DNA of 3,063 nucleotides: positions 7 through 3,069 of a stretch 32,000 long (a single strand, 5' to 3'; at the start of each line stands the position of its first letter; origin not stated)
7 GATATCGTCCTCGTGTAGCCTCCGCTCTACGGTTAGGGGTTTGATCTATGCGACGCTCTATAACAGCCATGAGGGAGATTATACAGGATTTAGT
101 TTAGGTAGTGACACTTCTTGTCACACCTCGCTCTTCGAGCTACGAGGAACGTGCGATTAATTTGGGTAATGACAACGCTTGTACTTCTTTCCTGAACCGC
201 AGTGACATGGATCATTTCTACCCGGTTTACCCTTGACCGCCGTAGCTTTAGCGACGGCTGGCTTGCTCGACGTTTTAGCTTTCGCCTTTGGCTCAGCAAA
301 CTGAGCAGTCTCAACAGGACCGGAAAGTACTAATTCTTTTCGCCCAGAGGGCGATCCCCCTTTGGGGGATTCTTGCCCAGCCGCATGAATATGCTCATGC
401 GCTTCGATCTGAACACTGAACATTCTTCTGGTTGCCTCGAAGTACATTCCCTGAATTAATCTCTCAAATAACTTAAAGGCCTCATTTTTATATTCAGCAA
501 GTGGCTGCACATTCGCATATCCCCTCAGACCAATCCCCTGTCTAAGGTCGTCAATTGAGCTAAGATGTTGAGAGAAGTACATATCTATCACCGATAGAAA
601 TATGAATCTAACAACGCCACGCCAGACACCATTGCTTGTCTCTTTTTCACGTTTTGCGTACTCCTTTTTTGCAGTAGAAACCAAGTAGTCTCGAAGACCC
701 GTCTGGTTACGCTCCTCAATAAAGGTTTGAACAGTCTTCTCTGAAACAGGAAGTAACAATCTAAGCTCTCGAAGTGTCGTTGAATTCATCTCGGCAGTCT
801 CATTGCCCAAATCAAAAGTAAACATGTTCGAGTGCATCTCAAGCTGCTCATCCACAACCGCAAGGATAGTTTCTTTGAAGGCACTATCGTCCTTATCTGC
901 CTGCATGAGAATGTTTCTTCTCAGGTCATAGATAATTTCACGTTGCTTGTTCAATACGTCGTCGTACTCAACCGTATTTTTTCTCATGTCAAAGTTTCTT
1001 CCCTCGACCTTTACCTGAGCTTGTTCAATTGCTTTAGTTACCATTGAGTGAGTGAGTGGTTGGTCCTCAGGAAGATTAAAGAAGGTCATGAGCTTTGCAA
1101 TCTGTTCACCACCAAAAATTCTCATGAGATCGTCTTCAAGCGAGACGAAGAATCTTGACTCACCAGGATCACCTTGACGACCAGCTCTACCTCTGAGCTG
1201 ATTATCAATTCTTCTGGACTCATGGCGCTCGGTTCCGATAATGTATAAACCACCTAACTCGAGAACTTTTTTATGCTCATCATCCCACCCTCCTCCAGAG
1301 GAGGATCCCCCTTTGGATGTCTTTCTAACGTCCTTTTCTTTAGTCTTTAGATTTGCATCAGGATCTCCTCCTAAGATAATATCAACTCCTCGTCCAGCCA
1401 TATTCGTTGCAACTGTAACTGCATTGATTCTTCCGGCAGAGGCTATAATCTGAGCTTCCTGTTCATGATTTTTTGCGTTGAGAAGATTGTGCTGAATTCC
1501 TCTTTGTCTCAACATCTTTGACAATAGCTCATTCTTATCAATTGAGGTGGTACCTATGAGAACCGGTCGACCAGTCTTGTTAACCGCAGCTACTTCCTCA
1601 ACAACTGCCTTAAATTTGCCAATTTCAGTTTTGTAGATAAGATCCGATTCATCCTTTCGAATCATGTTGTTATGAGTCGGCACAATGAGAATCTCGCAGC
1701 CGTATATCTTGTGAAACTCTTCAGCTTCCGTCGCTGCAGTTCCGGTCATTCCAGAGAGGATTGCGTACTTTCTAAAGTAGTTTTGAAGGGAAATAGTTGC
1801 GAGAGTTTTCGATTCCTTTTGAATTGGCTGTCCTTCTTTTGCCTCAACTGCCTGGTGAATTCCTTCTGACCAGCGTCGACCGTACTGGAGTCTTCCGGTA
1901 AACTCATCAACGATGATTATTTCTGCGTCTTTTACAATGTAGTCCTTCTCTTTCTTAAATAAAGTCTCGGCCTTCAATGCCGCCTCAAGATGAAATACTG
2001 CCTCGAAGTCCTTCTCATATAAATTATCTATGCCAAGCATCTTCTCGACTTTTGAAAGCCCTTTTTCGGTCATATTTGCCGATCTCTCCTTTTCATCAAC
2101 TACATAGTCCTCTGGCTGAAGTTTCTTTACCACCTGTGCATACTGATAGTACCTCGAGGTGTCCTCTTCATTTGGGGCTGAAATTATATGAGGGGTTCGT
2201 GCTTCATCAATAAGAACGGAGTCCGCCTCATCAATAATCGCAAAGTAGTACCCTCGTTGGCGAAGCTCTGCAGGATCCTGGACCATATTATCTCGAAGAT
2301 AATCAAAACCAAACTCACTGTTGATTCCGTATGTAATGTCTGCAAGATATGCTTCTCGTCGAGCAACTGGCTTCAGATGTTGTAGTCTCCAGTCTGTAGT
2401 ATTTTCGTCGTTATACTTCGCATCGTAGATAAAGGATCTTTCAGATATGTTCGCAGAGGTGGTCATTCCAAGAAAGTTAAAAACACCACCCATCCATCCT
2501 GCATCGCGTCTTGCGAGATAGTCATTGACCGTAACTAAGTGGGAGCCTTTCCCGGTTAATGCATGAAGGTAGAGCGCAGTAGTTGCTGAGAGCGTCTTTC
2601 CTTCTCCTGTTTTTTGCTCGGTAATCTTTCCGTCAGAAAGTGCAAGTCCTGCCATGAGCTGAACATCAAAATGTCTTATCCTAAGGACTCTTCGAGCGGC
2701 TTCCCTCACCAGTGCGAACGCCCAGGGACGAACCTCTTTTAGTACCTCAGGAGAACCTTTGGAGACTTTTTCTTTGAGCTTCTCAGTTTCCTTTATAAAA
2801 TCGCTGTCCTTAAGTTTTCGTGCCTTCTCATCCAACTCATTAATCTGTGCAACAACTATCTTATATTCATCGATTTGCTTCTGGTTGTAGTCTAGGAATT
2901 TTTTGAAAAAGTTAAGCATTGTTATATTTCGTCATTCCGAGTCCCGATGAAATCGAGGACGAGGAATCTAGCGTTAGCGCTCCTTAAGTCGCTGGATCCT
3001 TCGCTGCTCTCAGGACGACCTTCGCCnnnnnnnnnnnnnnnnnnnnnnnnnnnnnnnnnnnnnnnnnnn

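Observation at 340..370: A 30-nt GC-rich double-hairpin element inserted in frame in housekeeping genes, with compensatory covariation between copies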

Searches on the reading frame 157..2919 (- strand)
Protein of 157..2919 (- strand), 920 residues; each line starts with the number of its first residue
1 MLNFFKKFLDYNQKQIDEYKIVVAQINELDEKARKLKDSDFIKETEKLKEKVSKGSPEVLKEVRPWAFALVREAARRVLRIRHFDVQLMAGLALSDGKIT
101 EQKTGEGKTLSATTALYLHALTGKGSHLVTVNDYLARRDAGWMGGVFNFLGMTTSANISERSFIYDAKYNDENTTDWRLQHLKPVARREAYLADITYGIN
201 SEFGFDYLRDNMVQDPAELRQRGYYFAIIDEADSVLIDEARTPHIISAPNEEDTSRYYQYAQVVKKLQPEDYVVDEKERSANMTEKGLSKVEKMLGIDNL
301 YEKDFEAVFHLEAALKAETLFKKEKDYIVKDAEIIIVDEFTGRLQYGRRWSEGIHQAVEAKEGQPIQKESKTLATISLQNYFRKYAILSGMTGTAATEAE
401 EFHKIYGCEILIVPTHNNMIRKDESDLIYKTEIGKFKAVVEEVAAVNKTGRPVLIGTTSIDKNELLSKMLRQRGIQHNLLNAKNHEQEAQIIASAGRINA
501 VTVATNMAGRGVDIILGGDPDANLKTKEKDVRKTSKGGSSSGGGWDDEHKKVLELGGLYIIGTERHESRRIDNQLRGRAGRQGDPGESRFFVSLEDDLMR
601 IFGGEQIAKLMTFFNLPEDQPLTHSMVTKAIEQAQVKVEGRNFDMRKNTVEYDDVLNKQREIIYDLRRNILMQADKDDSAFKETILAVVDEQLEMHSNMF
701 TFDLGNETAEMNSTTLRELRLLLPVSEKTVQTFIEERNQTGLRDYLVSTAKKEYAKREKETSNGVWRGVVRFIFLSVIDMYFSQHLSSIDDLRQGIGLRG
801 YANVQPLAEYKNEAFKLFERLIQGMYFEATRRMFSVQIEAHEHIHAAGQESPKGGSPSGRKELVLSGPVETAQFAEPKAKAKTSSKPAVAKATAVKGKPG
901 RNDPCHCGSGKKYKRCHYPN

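Call 9: find_encoding_contigs(protein=window:157-2919:-, flank=10000, max_places=4)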
Protein window:157-2919:- (920 aa): 23 contigs read that carry it; 4 places shown.
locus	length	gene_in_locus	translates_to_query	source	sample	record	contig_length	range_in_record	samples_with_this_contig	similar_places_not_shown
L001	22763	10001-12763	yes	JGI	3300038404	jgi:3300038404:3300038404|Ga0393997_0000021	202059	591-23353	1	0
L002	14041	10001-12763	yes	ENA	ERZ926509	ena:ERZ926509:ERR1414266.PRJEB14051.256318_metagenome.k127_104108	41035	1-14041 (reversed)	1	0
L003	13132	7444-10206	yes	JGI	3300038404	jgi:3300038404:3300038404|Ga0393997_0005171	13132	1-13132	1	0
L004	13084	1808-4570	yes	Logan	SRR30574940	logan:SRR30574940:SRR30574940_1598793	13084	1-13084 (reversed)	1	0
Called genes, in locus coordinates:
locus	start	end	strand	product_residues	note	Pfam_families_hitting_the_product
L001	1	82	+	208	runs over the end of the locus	-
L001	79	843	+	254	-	PF00215:OMPdecase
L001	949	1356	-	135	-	-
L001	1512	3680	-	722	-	-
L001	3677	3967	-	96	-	-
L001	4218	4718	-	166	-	PF03449:GreA_GreB_N, PF01272:GreA_GreB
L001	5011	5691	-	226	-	PF13462:Thioredoxin_4, PF13098:Thioredoxin_2 (weak), PF01323:DSBA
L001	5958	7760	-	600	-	PF01411:tRNA-synt_2c, PF07973:tRNA_SAD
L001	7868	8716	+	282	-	PF01256:Carb_kinase, PF02110:HK (weak)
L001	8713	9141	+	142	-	-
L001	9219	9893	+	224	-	-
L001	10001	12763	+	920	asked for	PF07517:SecA_DEAD, PF01043:SecA_PP_bind, PF21090:P-loop_SecA, PF07516:SecA_SW, PF02810:SEC-C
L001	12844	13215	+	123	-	-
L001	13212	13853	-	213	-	PF00156:Pribosyltran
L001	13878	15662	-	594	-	PF00580:UvrD-helicase, PF01443:Viral_helicase1 (faint), PF13245:AAA_19, PF13604:AAA_30 (faint), PF13361:UvrD_C, PF13538:UvrD_C_2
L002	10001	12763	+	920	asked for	PF07517:SecA_DEAD, PF01043:SecA_PP_bind, PF21090:P-loop_SecA, PF07516:SecA_SW, PF02810:SEC-C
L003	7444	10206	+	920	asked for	PF07517:SecA_DEAD, PF01043:SecA_PP_bind, PF21090:P-loop_SecA, PF07516:SecA_SW, PF02810:SEC-C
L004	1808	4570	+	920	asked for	PF07517:SecA_DEAD, PF01043:SecA_PP_bind, PF21090:P-loop_SecA, PF07516:SecA_SW, PF02810:SEC-C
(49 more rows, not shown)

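Call 17: find_homologous_proteins(query=window:157-2919:-, max_evalue=1e-50)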
Query window:157-2919:- (920 aa): 8000 proteins with E <= 1e-50 among 8000 candidates; the best 120 are listed.
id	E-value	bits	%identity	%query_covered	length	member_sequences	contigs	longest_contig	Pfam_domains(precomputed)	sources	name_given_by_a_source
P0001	0.0e+0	2065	100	100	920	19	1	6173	PF07517.21,PF07516.19,PF21090.4,PF02810.22,PF01043.27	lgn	-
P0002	0.0e+0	1782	87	100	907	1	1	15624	PF07517.21,PF07516.19,PF21090.4,PF01043.27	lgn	-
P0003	0.0e+0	1769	87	100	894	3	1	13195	PF07517.21,PF07516.19,PF21090.4,PF02810.22,PF01043.27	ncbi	-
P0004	0.0e+0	1755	84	100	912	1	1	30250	PF07517.21,PF07516.19,PF21090.4,PF02810.22,PF01043.27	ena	-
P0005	0.0e+0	1752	84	100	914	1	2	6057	PF07517.21,PF07516.19,PF21090.4,PF02810.22,PF01043.27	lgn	-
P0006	0.0e+0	1736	83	100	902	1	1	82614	PF07517.21,PF07516.19,PF21090.4,PF02810.22,PF01043.27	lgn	-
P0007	0.0e+0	1685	81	100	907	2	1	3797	PF07517.21,PF07516.19,PF21090.4,PF02810.22,PF01043.27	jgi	-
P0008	0.0e+0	1676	81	100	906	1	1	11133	PF07517.21,PF07516.19,PF21090.4,PF02810.22,PF01043.27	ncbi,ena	-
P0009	0.0e+0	1662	80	100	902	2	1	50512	PF07517.21,PF07516.19,PF21090.4,PF02810.22,PF01043.27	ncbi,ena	-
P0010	0.0e+0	1571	86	88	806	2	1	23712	PF07517.21,PF07516.19,PF21090.4,PF01043.27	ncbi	-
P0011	0.0e+0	1517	73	100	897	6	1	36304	PF07517.21,PF07516.19,PF21090.4,PF02810.22,PF01043.27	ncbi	-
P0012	0.0e+0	1502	73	100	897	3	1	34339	PF07517.21,PF07516.19,PF21090.4,PF02810.22,PF01043.27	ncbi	-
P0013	0.0e+0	1270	62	100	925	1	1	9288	PF07517.21,PF07516.19,PF21090.4,PF02810.22,PF01043.27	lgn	-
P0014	0.0e+0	1268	63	100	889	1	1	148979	PF07517.21,PF07516.19,PF21090.4,PF02810.22,PF01043.27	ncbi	-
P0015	0.0e+0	1268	62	100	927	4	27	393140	PF07517.21,PF07516.19,PF21090.4,PF02810.22,PF01043.27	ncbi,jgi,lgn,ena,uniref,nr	ncbi:preprotein translocase subunit SecA [Candidatus Roizmanbacteria bacterium RIFCSPLOWO2_12_FULL_4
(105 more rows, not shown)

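Call 19: find_encoding_contigs(protein=P0004, flank=10000, max_places=1)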
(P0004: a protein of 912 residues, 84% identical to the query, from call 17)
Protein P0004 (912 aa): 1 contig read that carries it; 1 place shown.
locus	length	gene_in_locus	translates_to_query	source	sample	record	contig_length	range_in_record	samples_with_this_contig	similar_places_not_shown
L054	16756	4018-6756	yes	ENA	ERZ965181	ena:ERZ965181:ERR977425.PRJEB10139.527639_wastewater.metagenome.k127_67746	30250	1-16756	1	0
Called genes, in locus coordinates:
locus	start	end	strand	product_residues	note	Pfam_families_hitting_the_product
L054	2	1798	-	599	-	PF01411:tRNA-synt_2c, PF07973:tRNA_SAD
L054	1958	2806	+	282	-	PF01256:Carb_kinase, PF02110:HK (weak)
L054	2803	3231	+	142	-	-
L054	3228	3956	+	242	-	-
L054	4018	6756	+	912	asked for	PF07517:SecA_DEAD, PF01043:SecA_PP_bind, PF21090:P-loop_SecA, PF07516:SecA_SW, PF02810:SEC-C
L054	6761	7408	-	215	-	PF00156:Pribosyltran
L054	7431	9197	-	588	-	PF00580:UvrD-helicase, PF01443:Viral_helicase1 (faint), PF13245:AAA_19, PF13604:AAA_30 (faint), PF13361:UvrD_C, PF13538:UvrD_C_2 (faint)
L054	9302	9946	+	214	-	PF00121:TIM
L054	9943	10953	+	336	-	PF03816:LytR_cpsA_psr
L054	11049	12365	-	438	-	PF16656:Pur_ac_phosph_N, PF19077:Big_13 (faint), PF13620:CarboxypepD_reg (faint)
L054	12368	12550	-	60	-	-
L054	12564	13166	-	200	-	PF04350:PilO (weak)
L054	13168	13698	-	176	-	PF05137:PilN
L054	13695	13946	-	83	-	PF01649:Ribosomal_S20p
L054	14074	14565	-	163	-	-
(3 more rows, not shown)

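Call 20: find_encoding_contigs(protein=P0002, flank=10000, max_places=1)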
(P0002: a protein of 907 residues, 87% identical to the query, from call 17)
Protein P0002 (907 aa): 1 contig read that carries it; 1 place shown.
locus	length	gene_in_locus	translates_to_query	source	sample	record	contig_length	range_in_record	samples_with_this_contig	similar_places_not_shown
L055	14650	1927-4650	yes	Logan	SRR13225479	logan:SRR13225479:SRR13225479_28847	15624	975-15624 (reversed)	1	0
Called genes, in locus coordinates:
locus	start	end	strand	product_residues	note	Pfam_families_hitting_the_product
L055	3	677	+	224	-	?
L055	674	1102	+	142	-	-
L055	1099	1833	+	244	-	-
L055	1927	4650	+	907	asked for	PF07517:SecA_DEAD, PF01043:SecA_PP_bind, PF21090:P-loop_SecA, PF07516:SecA_SW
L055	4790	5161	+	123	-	-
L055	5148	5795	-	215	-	PF00156:Pribosyltran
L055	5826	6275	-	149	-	PF13242:Hydrolase_like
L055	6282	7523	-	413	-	-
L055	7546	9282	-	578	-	PF00580:UvrD-helicase, PF01443:Viral_helicase1 (faint), PF13245:AAA_19, PF13604:AAA_30 (faint), PF13361:UvrD_C, PF13538:UvrD_C_2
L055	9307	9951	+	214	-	PF00121:TIM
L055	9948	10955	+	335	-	PF03816:LytR_cpsA_psr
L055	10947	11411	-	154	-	-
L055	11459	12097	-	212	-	-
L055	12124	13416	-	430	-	PF16656:Pur_ac_phosph_N, PF19077:Big_13 (faint), PF13620:CarboxypepD_reg (faint)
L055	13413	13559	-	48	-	-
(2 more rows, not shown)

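Call 71: list_cluster_members(proteins=[P0001, P0121])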
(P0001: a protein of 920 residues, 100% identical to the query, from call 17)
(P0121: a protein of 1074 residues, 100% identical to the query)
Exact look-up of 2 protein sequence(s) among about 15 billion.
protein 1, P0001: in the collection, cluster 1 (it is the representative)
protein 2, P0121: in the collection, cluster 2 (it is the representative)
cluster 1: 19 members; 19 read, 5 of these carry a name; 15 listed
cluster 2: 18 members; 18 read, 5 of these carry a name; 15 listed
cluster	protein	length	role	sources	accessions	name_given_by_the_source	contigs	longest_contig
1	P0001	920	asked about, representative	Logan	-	-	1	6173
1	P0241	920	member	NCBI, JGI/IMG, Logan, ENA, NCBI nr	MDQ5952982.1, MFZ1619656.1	MAG: preprotein translocase subunit SecA [Microgenomates group bacterium] | preprotein translocase subunit SecA | preprotein translocase subunit SecA [Patescibacteria group bacterium]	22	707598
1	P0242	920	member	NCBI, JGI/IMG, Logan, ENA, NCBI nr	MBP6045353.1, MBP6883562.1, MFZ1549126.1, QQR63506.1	preprotein translocase subunit SecA [Candidatus Woesebacteria bacterium] | preprotein translocase subunit SecA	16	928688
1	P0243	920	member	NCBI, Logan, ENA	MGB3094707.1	MAG: preprotein translocase subunit SecA [Microgenomates group bacterium]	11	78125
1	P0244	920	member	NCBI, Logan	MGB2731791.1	MAG: preprotein translocase subunit SecA [Microgenomates group bacterium]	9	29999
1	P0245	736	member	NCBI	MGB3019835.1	MAG: preprotein translocase subunit SecA, partial [Microgenomates group bacterium]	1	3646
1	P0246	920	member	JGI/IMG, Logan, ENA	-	-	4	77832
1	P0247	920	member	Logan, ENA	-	-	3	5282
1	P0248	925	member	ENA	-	-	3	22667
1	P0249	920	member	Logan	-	-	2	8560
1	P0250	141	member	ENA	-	-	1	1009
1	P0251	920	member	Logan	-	-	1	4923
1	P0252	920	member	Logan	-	-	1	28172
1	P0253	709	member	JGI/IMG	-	-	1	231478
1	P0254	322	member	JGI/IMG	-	-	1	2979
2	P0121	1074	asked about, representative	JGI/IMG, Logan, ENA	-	-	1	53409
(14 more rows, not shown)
